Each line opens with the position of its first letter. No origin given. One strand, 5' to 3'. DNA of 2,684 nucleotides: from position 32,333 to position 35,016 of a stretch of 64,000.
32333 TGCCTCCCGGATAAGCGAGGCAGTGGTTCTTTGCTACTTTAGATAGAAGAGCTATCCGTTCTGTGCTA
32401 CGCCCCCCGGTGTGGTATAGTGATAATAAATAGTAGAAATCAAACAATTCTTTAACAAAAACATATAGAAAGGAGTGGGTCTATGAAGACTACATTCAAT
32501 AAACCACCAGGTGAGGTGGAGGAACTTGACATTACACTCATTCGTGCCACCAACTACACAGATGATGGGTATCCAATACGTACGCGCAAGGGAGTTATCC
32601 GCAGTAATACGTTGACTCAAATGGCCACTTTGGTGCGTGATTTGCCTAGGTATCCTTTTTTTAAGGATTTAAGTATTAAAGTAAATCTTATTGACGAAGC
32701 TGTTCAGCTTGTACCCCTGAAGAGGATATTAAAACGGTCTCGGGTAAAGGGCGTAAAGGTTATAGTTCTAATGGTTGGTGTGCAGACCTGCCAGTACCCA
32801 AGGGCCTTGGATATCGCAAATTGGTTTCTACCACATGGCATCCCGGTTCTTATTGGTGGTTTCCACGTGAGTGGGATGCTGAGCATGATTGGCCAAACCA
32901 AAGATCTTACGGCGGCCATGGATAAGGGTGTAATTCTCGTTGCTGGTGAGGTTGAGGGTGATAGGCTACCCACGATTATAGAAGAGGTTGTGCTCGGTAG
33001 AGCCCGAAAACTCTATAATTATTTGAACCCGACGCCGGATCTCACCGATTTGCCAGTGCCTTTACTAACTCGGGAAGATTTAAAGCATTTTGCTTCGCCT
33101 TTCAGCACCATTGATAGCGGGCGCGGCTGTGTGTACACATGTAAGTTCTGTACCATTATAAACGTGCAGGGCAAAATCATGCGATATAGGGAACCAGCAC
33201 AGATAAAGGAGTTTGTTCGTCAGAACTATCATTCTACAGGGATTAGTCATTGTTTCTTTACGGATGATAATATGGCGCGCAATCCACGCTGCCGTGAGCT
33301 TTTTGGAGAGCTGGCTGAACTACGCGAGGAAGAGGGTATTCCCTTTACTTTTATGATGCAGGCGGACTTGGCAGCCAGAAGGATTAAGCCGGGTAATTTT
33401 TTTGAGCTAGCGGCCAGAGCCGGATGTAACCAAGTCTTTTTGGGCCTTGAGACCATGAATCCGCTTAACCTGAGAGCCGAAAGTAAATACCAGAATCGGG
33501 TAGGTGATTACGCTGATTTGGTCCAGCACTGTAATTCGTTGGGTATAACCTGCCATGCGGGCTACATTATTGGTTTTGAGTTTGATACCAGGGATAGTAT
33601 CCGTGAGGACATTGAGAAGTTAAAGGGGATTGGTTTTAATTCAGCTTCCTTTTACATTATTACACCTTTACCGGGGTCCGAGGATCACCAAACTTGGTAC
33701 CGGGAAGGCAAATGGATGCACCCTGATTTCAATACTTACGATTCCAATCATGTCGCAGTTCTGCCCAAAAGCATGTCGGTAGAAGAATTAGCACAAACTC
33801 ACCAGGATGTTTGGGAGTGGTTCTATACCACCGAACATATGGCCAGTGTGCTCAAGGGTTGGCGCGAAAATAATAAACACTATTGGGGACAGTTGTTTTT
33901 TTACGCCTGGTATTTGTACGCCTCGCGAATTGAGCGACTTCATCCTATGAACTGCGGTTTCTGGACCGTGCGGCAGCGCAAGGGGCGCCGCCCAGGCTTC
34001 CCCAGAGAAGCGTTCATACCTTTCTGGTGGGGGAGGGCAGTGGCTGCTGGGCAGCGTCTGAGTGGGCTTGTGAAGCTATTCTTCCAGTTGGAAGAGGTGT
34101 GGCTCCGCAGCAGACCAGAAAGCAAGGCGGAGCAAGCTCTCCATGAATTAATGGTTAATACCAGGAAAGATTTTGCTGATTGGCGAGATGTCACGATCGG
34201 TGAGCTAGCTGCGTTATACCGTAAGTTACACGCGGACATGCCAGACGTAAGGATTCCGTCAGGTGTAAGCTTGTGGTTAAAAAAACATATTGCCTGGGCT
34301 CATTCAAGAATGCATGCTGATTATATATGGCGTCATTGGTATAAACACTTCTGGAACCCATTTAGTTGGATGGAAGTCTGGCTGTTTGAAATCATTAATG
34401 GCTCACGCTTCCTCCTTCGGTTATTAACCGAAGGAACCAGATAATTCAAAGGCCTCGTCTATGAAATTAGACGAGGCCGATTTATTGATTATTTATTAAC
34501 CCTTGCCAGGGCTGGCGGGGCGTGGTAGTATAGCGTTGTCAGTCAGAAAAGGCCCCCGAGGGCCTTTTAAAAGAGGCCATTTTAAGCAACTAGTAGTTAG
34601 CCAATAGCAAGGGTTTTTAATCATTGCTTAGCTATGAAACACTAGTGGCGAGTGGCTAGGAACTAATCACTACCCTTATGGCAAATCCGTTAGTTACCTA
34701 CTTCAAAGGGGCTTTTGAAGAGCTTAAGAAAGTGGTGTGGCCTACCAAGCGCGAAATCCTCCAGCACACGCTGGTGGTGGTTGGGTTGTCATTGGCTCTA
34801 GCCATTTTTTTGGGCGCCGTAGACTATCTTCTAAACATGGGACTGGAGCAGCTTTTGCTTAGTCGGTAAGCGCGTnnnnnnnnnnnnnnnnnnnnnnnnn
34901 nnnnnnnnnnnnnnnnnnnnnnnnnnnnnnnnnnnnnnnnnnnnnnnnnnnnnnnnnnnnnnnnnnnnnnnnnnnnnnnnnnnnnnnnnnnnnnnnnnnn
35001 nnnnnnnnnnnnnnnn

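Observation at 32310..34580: Stand-alone B12-binding radical SAM gene as an insulated, compositionally distinct island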

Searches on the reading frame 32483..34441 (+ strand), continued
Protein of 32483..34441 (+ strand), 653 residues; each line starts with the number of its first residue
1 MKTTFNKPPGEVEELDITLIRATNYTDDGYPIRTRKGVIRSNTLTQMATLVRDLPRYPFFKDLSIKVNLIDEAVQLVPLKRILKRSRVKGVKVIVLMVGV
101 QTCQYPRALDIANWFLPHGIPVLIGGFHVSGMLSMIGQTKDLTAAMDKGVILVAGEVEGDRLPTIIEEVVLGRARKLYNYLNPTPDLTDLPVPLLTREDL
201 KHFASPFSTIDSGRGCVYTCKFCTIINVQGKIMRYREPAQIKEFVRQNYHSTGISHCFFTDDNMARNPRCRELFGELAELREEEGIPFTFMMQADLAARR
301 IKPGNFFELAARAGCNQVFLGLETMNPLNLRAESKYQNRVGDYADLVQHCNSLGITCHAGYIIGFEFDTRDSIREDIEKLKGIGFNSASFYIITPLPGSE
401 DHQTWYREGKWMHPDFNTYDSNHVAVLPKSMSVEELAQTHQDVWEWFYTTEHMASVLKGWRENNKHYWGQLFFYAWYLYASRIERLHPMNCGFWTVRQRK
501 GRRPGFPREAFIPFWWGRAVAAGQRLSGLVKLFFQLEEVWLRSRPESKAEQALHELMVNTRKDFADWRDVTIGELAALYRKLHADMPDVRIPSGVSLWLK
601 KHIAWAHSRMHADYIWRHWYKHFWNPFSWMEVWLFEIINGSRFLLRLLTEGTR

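Call 78: search_dna_similar(query=window:32483-34441:+, collection=plasmids, mode=protein, max_rows=10)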
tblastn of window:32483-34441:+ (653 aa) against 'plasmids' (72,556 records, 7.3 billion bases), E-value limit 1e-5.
Records with a match: 56; places in all: 66; records where one place covers at least 80% of the query: 1.
Best place of each record, by identity: <60% 56.
By first word of the organism name: Rhizobium 12; Komagataeibacter 7; Streptomyces 5; Clostridium 3; Vibrio 3; Sinorhizobium 2; Phyllobacterium 1; Citrobacter 1; Paraclostridium 1; Bradyrhizobium 1; and 20 more.
By predicted mobility (MOB-suite, as given by PLSDB): non-mobilizable 38; conjugative 11; mobilizable 7.
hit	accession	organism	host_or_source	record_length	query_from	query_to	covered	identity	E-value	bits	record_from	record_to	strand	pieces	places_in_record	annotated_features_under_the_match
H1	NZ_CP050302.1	Phyllobacterium sp. 628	Oxytropis pumilio,cell culture,root ...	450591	15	549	82%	36.9%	9e-83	292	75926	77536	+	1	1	B12-binding domain-containing radical SAM protein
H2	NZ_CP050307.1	Rhizobium lusitanum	Oxytropis pumilio,cell culture,root ...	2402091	7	515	75%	40.0%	2e-83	337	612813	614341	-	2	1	none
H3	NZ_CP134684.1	Citrobacter portucalensis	Larus michahellis,bacteria,cloaca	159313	33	512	74%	24.7%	1e-27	127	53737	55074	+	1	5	radical SAM protein (x2)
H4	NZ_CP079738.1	Paraclostridium bifermentans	whole organism,soil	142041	59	463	62%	24.4%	6e-24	115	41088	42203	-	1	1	radical SAM protein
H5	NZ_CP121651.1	Bradyrhizobium sp. CB82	Stylosanthes guianensis,cell culture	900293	95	489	60%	24.7%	2e-13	82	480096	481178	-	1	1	B12-binding domain-containing radical SAM protein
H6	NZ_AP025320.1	Fulvitalea axinellae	-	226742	95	447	54%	26.8%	3e-17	94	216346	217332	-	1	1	radical SAM protein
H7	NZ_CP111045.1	Chondrinema litorale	Seaweed,red alga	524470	95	473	58%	23.9%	1e-18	98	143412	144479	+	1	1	radical SAM protein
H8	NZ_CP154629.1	Acetoanaerobium noterae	cell culture,Sludge of a digestion ...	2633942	92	498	62%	21.6%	5e-19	100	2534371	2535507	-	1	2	none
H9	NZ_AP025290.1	Treponema saccharophilum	-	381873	107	477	57%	23.4%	1e-25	121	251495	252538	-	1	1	radical SAM protein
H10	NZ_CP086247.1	Clostridium sp. CF011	single colony,bovine feces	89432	92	452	55%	23.3%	1e-15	89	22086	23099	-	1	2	radical SAM protein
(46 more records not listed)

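Call 79: search_dna_similar(query=window:32483-34441:+, collection=phages, mode=protein, max_rows=10)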
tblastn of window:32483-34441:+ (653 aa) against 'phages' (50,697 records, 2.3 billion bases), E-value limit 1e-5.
No match.

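Call 80: get_annotated_region(hit=H1, flank=9000)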
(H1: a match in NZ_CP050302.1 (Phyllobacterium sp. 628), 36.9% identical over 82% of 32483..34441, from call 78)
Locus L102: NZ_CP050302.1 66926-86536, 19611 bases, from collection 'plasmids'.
description: Phyllobacterium sp. 628 plasmid p_2, complete sequence
organism: Phyllobacterium sp. 628 (NCBI taxid 2718938)
taxonomy: Bacteria; Pseudomonadota; Alphaproteobacteria; Hyphomicrobiales; Phyllobacteriaceae; Phyllobacterium; Phyllobacterium sp. 628
host: -; source: Oxytropis pumilio,cell culture,root nodule; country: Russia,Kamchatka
typing (MOB-suite, as given by PLSDB): non-mobilizable
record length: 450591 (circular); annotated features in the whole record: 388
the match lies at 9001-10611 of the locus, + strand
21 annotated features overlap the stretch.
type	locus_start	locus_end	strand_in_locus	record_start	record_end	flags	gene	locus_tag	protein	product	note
CDS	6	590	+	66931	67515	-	-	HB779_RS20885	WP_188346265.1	DUF1349 domain-containing protein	-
CDS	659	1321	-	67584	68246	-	-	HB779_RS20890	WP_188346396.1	pentapeptide repeat-containing protein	-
CDS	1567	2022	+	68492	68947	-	-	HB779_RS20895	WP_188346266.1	MarR family transcriptional regulator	-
CDS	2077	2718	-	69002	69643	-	-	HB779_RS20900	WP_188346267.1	ThuA domain-containing protein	-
CDS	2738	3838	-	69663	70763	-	-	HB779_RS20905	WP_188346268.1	Gfo/Idh/MocA family oxidoreductase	-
CDS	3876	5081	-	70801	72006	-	-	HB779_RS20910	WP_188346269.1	ROK family transcriptional regulator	GO:0006355 - regulation of DNA-templated transcription [Evidence IEA]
CDS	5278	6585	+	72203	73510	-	-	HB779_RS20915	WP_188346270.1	ABC transporter substrate-binding protein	-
CDS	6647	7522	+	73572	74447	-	-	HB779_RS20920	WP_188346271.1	sugar ABC transporter permease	-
CDS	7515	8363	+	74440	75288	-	-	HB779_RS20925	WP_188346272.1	carbohydrate ABC transporter permease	GO:0008643 - carbohydrate transport [Evidence IEA]; GO:0055085 - transmembrane transport [Evidence IEA]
CDS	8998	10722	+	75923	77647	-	-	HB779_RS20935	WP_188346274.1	B12-binding domain-containing radical SAM protein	-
CDS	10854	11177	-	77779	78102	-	-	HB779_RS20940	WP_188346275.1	DUF982 domain-containing protein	-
CDS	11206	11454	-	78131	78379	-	-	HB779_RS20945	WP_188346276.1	DUF982 domain-containing protein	-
CDS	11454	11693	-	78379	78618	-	-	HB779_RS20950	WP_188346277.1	hypothetical protein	-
CDS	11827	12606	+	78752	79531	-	xth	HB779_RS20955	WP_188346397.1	exodeoxyribonuclease III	GO:0006281 - DNA repair [Evidence IEA]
CDS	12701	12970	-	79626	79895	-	-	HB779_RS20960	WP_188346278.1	hypothetical protein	-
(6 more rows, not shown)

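Call 81: get_annotated_region(hit=H2, flank=9000)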
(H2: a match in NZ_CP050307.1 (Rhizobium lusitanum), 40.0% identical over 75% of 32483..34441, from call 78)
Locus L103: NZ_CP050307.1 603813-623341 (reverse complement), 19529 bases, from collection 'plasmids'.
description: Rhizobium lusitanum strain 629 plasmid p_1, complete sequence
organism: Rhizobium lusitanum (NCBI taxid 293958)
taxonomy: Bacteria; Pseudomonadota; Alphaproteobacteria; Hyphomicrobiales; Rhizobiaceae; Rhizobium; Rhizobium lusitanum
host: -; source: Oxytropis pumilio,cell culture,root nodule; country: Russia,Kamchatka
typing (MOB-suite, as given by PLSDB): non-mobilizable
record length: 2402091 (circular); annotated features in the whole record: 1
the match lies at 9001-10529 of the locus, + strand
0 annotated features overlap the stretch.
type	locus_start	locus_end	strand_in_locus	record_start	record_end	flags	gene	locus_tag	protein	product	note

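Call 83: search_protein_families(library=ncbifam, proteins=[L001:10864-11802:+], max_evalue=0.00001)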
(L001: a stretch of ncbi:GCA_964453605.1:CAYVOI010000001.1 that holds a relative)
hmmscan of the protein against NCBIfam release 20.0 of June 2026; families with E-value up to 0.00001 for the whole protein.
L001:10864-11802:+ (313 aa): 0 families

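Call 85: search_solved_structures(query=A1, max_evalue=0.01, show_alignments=0)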
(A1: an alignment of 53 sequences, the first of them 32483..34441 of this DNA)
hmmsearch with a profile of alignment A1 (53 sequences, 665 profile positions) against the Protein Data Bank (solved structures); distinct sequences matched with E-value up to 0.01: 4.
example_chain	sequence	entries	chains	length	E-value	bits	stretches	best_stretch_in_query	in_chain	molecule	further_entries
6fd2_B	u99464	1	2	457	1.2e-06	29.9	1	220-452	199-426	Putative apramycin biosynthetic oxidoreductase 4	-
7kdx_A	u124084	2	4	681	6.9e-06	27.5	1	218-396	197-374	Methyltransferase TokK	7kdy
9n1b_A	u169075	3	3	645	0.0011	20.2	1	196-464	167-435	Radical SAM protein | Radical SAM enzyme CysS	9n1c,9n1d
9ccb_A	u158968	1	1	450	0.0026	18.9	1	209-411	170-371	Radical SAM core domain-containing protein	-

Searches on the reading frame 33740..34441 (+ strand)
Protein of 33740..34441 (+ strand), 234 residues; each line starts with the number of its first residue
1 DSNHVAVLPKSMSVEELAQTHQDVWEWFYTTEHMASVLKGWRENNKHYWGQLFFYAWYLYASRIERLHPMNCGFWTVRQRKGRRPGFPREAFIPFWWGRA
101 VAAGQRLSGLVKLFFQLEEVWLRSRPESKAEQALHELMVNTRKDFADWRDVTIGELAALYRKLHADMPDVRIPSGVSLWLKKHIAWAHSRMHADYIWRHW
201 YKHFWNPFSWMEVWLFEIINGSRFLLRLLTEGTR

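Call 22: search_protein_families(library=pfam, proteins=[window:33740-34441:+], max_evalue=10)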
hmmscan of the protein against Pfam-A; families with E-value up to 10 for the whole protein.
seq(234 aa): 1 family
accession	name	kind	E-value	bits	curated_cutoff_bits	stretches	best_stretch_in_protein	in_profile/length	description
PF04978.18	MST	-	0.031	15.2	27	1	99-187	28-114/149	Mycothiol-S-transferase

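Call 72: predict_structure(alignment_id=A2)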
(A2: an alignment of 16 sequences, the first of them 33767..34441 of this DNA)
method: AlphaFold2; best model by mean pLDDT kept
length: 225 residues; sequences in the alignment: 16
mean_pLDDT: 72.8   pTM: 0.61
mean pLDDT of the five models: 72.8, 69.8, 67.4, 63.4, 59.7
residues with pLDDT >= 90: 0; 70-90: 166; 50-70: 40; < 50: 19
segments of 3 or more residues with pLDDT < 50: 62-74, 76-78, 177-179
pLDDT, mean of each block of 10 residues (from residue 1): 77 77 83 85 87 72 41 48 69 77 81 76 72 61 78 81 77 59 68 78 76 80 69
secondary structure, 60 per line:
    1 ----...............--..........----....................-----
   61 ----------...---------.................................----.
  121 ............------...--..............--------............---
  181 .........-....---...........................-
elements in order: H5-19 H22-31 H36-55 H83-115 H120-132 H144-157 H166-177 H181-189 H191-194 H198-224

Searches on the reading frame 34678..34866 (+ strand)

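Call 5: search_protein_families(library=pfam, proteins=[window:34678-34866:+], max_evalue=0.01)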
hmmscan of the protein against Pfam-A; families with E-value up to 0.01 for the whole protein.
window:34678-34866:+ (63 aa): 1 family
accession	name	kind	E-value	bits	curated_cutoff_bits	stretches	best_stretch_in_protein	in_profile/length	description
PF00584.25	SecE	-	7.1e-18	64.7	22.7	1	7-60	2-54/55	SecE/Sec61-gamma subunits of protein translocation complex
